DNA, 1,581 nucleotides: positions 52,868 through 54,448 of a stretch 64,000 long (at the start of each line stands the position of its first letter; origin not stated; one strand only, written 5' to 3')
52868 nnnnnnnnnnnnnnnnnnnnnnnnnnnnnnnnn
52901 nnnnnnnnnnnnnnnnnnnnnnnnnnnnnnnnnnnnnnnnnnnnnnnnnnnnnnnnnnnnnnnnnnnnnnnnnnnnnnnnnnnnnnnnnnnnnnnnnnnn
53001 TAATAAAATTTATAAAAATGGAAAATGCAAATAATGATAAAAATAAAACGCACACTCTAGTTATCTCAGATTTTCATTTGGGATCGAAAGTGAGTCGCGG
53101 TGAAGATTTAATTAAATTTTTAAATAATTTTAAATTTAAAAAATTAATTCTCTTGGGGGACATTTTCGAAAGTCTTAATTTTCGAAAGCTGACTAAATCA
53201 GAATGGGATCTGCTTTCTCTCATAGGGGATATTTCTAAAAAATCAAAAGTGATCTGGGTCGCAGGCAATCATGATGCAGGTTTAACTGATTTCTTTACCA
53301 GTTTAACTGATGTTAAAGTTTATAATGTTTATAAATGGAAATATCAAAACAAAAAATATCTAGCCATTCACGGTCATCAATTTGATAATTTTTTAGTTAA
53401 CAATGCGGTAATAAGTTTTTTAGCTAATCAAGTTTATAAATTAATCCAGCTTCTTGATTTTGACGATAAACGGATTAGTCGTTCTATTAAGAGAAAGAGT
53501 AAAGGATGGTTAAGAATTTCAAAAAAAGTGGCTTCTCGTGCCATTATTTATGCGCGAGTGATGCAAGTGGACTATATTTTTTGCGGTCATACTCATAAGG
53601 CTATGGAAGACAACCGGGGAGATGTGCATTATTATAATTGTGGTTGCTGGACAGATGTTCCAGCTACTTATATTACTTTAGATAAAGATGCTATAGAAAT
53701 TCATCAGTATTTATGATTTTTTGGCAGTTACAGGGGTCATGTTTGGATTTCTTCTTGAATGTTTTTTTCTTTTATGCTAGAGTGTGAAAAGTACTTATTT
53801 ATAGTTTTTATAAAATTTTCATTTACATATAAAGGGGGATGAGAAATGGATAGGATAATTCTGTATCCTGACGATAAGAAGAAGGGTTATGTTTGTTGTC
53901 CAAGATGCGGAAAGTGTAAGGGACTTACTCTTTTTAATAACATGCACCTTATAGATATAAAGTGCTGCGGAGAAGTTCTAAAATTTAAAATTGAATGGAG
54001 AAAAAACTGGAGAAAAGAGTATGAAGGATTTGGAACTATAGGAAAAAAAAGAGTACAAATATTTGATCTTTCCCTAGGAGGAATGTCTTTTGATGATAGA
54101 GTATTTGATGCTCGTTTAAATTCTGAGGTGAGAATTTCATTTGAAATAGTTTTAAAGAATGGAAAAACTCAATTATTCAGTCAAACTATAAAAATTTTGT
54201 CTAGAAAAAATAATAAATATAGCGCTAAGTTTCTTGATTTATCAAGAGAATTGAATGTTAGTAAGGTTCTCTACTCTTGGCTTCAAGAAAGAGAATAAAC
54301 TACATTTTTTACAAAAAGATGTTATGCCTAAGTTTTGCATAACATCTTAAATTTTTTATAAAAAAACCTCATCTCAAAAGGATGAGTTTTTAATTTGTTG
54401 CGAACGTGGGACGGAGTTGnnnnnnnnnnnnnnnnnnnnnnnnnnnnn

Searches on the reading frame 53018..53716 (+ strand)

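Call 46: search_protein_families(library=pfam, proteins=[window:53018-53716:+], max_evalue=0.001)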
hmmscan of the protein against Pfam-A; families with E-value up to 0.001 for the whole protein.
window:53018-53716:+ (232 aa): 2 families
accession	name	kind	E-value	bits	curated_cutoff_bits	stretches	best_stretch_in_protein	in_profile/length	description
PF00149.33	Metallophos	-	5.9e-12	46.9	21.5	1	13-194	3-190/191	Calcineurin-like phosphoesterase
PF12850.12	Metallophos_2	-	1.1e-11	45.4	27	1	14-221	4-149/154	Calcineurin-like phosphoesterase superfamily domain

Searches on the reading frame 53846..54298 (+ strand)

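Call 46: search_protein_families(library=pfam, proteins=[window:53846-54298:+], max_evalue=0.001)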
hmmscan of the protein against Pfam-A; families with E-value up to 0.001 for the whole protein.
window:53846-54298:+ (150 aa): 1 family
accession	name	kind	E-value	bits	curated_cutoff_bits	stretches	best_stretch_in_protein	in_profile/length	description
PF07238.19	PilZ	-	0.00012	22.8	22.5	1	70-135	25-91/102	PilZ domain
